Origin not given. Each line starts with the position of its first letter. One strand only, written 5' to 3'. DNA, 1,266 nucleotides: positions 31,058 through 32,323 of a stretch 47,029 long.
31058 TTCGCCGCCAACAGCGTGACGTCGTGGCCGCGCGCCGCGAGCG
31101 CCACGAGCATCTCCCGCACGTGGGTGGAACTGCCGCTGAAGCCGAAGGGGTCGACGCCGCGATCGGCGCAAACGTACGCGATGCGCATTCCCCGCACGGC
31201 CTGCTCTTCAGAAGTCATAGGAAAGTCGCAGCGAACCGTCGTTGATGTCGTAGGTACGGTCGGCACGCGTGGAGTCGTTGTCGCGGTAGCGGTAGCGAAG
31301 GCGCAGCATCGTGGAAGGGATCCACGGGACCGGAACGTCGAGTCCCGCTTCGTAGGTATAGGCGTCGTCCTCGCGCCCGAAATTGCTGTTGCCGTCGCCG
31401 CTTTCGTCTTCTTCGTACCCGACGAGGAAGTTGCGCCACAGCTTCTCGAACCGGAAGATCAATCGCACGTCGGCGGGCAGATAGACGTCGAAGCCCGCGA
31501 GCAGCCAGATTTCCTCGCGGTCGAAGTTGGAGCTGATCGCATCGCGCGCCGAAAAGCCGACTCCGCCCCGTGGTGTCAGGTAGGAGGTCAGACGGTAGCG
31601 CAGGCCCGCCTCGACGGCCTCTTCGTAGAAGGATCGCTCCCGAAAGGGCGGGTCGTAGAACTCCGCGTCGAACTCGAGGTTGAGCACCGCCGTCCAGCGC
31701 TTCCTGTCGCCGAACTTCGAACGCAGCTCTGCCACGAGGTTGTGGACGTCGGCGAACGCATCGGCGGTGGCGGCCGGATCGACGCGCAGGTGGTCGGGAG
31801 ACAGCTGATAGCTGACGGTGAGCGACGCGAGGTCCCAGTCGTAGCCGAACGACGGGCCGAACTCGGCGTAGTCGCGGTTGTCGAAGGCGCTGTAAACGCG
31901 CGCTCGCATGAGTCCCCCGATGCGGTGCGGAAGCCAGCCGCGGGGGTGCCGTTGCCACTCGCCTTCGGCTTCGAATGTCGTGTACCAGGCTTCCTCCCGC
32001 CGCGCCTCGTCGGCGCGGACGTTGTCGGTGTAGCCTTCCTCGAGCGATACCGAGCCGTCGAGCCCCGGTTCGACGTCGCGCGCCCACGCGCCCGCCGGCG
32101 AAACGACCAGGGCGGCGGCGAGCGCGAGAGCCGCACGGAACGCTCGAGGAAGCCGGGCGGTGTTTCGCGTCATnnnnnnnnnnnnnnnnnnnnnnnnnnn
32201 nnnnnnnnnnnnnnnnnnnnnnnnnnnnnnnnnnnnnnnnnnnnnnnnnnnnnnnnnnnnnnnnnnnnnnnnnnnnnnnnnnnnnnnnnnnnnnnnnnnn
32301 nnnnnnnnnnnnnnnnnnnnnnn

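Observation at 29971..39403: Eight-gene operon with six consecutive 4-nt overlaps: ABC exporter, 10-Cys orphan, GT4, GT4, kinase, GT-B, outer-membrane barrel, GT4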

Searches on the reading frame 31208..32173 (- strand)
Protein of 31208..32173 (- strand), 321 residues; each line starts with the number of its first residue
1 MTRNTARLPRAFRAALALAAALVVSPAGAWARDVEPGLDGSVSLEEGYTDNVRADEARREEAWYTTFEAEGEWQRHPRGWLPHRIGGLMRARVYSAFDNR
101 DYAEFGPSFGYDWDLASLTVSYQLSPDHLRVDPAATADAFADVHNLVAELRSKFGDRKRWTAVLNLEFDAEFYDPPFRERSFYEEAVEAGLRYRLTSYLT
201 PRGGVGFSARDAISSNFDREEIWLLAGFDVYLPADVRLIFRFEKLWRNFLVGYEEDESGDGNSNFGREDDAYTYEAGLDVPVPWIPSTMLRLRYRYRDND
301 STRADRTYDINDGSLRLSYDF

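Call 4: search_protein_families(library=pfam, proteins=[window:31208-32173:-], max_evalue=0.01)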
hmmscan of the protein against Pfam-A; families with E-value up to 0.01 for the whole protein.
window:31208-32173:- (321 aa): 2 families
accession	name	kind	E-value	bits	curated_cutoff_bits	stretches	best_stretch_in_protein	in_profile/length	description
PF13505.12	OMP_b-brl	-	8.4e-06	26.5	28.7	1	182-321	41-175/175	Outer membrane protein beta-barrel domain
PF10082.15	BBP2_2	-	0.0094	15.3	23.7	0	39-76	16-56/378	Putative beta-barrel porin 2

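Call 5: search_protein_families(library=ncbifam, proteins=[window:31208-32173:-], max_evalue=0.01)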
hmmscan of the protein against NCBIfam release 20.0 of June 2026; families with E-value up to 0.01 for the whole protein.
window:31208-32173:- (321 aa): 1 family
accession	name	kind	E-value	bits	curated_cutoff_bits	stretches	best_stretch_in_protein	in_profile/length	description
TIGR03016.1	pepcterm_hypo_1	hypoth_equivalog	1.1e-07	31.2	90.85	1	247-321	408-477/477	TIGR03016 family PEP-CTERM system-associated outer membrane protein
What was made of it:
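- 31208..32173 (-): g7: outer-membrane 14-strand beta-barrel with a signal peptide and a C-terminal Phe. Weak Pfam and TIGR03016 hits (calls 4, 5).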

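Call 42: find_homologous_proteins(query=window:31208-32173:-, max_evalue=0.001)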
Query window:31208-32173:- (321 aa): 18 proteins with E <= 0.001 among 8000 candidates.
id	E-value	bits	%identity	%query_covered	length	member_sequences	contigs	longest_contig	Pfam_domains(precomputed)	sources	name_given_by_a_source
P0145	1.1e-214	730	100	100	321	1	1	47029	PF13505.13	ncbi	-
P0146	3.2e-152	525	77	91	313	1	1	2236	-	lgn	-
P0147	1.9e-139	483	70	91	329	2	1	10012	-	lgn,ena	-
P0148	1.7e-135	470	65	95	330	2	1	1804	-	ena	-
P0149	1.8e-135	470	67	95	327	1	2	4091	-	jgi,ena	-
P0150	7.4e-121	422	62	95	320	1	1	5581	-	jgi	jgi:hypothetical protein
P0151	6.4e-120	419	63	89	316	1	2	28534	PF13505.13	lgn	-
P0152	4.0e-119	416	59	100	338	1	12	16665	PF13505.13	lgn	-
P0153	1.4e-118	414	61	91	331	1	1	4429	-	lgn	-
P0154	1.6e-118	414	57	96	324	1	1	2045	-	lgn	-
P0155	9.7e-118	412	63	90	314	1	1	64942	PF13505.13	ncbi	-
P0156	5.4e-116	406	61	89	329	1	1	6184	-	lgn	-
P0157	2.7e-112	394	58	95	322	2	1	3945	-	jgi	-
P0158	8.6e-112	392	58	93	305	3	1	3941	-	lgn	-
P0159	5.2e-110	386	58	95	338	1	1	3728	-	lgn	-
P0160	3.9e-104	367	55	99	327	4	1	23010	-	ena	-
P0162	1.3e-88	316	51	98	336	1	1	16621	-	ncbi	-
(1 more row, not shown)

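Call 52: predict_structure(alignment_id=A3)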
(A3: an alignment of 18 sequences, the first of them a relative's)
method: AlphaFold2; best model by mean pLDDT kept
length: 321 residues; sequences in the alignment: 18
mean_pLDDT: 86.3   pTM: 0.78
mean pLDDT of the five models: 86.3, 85.7, 83.9, 82.6, 60.7
residues with pLDDT >= 90: 177; 70-90: 100; 50-70: 31; < 50: 13
segments of 3 or more residues with pLDDT < 50: 1-7, 27-31
pLDDT, mean of each block of 10 residues (from residue 1): 46 67 49 76 97 83 96 87 94 90 95 91 92 66 96 89 97 87 95 91 96 84 97 91 92 70 81 97 91 96 85 97 90
secondary structure, 60 per line:
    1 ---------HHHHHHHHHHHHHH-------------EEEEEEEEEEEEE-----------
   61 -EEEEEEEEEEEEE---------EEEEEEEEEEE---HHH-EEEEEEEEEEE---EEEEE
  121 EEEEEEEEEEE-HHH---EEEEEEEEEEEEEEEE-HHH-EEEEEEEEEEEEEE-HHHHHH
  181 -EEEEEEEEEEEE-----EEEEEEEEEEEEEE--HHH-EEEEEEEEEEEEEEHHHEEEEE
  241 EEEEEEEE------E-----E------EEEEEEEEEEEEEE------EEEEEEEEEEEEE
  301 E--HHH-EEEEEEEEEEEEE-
elements in order: H10-23 E37-49 E62-74 E84-94 E102-112 E116-131 E139-154 E160-173 H175-180 E182-193 E199-212 E219-232 E236-248 E268-281 E288-301 E308-320
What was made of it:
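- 31208..32173 (-): AF2 pLDDT 86.3 with 14 strands (call 52).
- On 14-strand monomeric porins (OmpG/CymA): The AF2 model has 14 strands (call 52).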

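Call 55: fold_search(model_id=the predicted structure, library=pdb)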
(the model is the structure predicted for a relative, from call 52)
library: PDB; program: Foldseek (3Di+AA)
matches with E <= 10: 851; with E <= 0.001: 280
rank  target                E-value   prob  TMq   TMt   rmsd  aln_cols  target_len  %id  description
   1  4v3g_B                6.0e-08  1.00  0.50  0.50   6.8       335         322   11  Crystal structure of CymA from Klebsiella oxytoca (released 2015-06-03)
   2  4v3g_A                6.7e-08  1.00  0.49  0.48   7.3       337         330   14  Crystal structure of CymA from Klebsiella oxytoca (released 2015-06-03)
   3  5mdq_A                8.2e-08  1.00  0.43  0.40  11.8       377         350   12  Crystal structure of outer membrane expressed Chitoporin VhChip from Vibrio harveyi (released 2017-12-20)
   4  4d51                  1.0e-07  1.00  0.48  0.49   7.9       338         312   13  Crystal structure of CymA from Klebsiella oxytoca (released 2015-06-03)
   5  6ehe                  1.6e-07  1.00  0.45  0.47   9.9       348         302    7  OmpTdeltaL8 (loop L8 deletion mutant of OmpT), an outer membrane protein of Vibrio cholerae (released 2018-04-25)
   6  4d5b_B                1.8e-07  1.00  0.48  0.49   7.3       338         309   13  Crystal structure of CymA from Klebsiella oxytoca (released 2015-06-03)
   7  4d5d_A                2.2e-07  1.00  0.48  0.49   7.6       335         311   12  Crystal structure of CymA from Klebsiella oxytoca (released 2015-06-03)
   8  3sy9_D                2.2e-07  1.00  0.44  0.40  12.4       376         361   10  Crystal structure of Pseudomonas aeruginosa OccD2 (OpdC) (released 2012-02-08)
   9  6ehd                  2.7e-07  1.00  0.43  0.43  10.9       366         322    7  OmpT (in-vitro folded), an outer membrane protein of Vibrio cholerae (released 2018-04-25)
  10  3sy9_C                2.9e-07  1.00  0.45  0.41  12.3       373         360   10  Crystal structure of Pseudomonas aeruginosa OccD2 (OpdC) (released 2012-02-08)
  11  4v3h_B                3.0e-07  1.00  0.53  0.55   6.5       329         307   12  Crystal structure of CymA from Klebsiella oxytoca (released 2015-06-03)
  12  7eqm_A                3.0e-07  1.00  0.45  0.44   8.5       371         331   12  Apo Truncated VhChiP (Delta 1-19) (released 2022-08-10)
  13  4d5b_A                3.3e-07  1.00  0.48  0.49   7.2       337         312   13  Crystal structure of CymA from Klebsiella oxytoca (released 2015-06-03)
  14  2x9k                  3.5e-07  1.00  0.62  0.70   5.2       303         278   10  Structure of a E.coli porin (released 2011-01-26)
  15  6eus_A                3.7e-07  1.00  0.50  0.47   8.8       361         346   12  Crystal structure of the outer membrane channel DcaP of Acinetobacter baumannii (released 2018-11-14)
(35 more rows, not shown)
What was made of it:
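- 31208..32173 (-): Foldseek: CymA, and OmpG with TM 0.62/0.70 (call 55).
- On 14-strand monomeric porins (OmpG/CymA): Best TM is 0.62/0.70 to OmpG 2x9k, and the top E-values go to CymA (call 55).
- Closest known: OmpG / CymA monomeric 14-strand sugar channels. Same: The predicted fold and strand number of g7 match: 14 strands, TM 0.62/0.70 to OmpG, and the top E-values go to CymA (calls 52, 55).
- g7 is modelled as a 14-strand OmpG/CymA-like sugar-channel fold (calls 52, 55).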

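Call 58: find_encoding_contigs(protein=P0152, flank=10000, max_places=1)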
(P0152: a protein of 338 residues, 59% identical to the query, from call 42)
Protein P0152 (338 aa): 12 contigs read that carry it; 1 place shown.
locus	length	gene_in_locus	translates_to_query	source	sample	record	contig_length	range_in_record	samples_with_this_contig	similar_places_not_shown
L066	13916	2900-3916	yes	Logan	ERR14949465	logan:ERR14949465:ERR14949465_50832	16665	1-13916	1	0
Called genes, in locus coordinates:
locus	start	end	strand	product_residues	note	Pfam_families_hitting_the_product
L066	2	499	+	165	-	?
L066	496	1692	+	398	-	PF01636:APH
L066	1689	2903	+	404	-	PF04101:Glyco_tran_28_C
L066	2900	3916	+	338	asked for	PF13505:OMP_b-brl (faint)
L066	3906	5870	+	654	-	PF00884:Sulfatase, PF01663:Phosphodiest, PF16347:SGSH_C (weak)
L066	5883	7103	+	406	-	PF13439:Glyco_transf_4, PF13579:Glyco_trans_4_4, PF00534:Glycos_transf_1, PF13692:Glyco_trans_1_4, PF13524:Glyco_trans_1_2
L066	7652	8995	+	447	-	PF13185:GAF_2, PF01590:GAF, PF13492:GAF_3, PF07228:SpoIIE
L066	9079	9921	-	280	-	PF00005:ABC_tran, PF02463:SMC_N (faint), PF13304:AAA_21 (faint)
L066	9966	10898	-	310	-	PF02653:BPD_transp_2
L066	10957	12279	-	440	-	PF01740:STAS, PF13466:STAS_2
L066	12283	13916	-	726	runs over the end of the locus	PF13407:Peripla_BP_4 (faint), PF04392:ABC_sub_bind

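Call 59: find_encoding_contigs(protein=P0162, flank=10000, max_places=1)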
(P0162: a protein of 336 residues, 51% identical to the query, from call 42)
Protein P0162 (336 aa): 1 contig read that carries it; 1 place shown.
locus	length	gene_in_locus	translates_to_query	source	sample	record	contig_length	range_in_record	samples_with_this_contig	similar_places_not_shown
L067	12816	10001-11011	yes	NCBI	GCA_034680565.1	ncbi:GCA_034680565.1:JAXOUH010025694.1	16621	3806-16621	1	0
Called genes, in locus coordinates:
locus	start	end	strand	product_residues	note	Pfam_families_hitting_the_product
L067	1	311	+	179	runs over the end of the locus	-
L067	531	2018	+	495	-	PF17164:DUF5122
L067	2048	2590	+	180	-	-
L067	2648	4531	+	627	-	PF00664:ABC_membrane, PF00005:ABC_tran, PF02463:SMC_N (faint), PF13304:AAA_21 (faint)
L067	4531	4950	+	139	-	-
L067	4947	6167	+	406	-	PF13439:Glyco_transf_4 (weak), PF00534:Glycos_transf_1, PF13692:Glyco_trans_1_4, PF13524:Glyco_trans_1_2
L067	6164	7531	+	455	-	PF13439:Glyco_transf_4, PF13579:Glyco_trans_4_4, PF00534:Glycos_transf_1, PF13692:Glyco_trans_1_4, PF13524:Glyco_trans_1_2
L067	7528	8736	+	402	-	PF01636:APH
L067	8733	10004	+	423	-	PF04101:Glyco_tran_28_C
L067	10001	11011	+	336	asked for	-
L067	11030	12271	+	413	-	PF13439:Glyco_transf_4, PF13579:Glyco_trans_4_4, PF00534:Glycos_transf_1, PF13692:Glyco_trans_1_4, PF13524:Glyco_trans_1_2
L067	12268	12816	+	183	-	?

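Call 60: find_encoding_contigs(protein=P0160, flank=10000, max_places=1)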
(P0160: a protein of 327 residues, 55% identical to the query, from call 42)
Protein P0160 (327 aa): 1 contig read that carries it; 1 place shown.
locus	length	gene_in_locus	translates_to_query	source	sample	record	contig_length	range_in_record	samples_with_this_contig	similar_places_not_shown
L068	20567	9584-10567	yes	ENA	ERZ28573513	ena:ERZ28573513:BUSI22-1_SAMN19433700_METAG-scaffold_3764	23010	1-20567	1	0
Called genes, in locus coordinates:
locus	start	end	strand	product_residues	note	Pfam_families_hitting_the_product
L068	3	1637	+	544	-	?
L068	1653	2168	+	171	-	-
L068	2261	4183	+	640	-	PF00664:ABC_membrane, PF00005:ABC_tran, PF02463:SMC_N (faint), PF13304:AAA_21 (faint)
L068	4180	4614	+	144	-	-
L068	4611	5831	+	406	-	PF13439:Glyco_transf_4 (weak), PF00534:Glycos_transf_1, PF13692:Glyco_trans_1_4, PF13524:Glyco_trans_1_2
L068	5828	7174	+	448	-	PF13439:Glyco_transf_4, PF13579:Glyco_trans_4_4, PF00534:Glycos_transf_1, PF13692:Glyco_trans_1_4, PF13524:Glyco_trans_1_2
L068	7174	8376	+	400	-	PF01636:APH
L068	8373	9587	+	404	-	PF04101:Glyco_tran_28_C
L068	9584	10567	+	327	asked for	-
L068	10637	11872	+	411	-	PF13439:Glyco_transf_4, PF13579:Glyco_trans_4_4, PF00534:Glycos_transf_1, PF13692:Glyco_trans_1_4, PF13524:Glyco_trans_1_2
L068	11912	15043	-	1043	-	PF16656:Pur_ac_phosph_N, PF00149:Metallophos, PF13948:DUF4215 (faint)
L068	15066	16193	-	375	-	PF00144:Beta-lactamase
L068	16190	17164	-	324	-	PF00753:Lactamase_B, PF13483:Lactamase_B_3 (faint), PF12706:Lactamase_B_2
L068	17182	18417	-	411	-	PF01636:APH, PF02958:EcKL (weak)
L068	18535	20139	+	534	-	PF00135:COesterase, PF20434:BD-FAE (weak)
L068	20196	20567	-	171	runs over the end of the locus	-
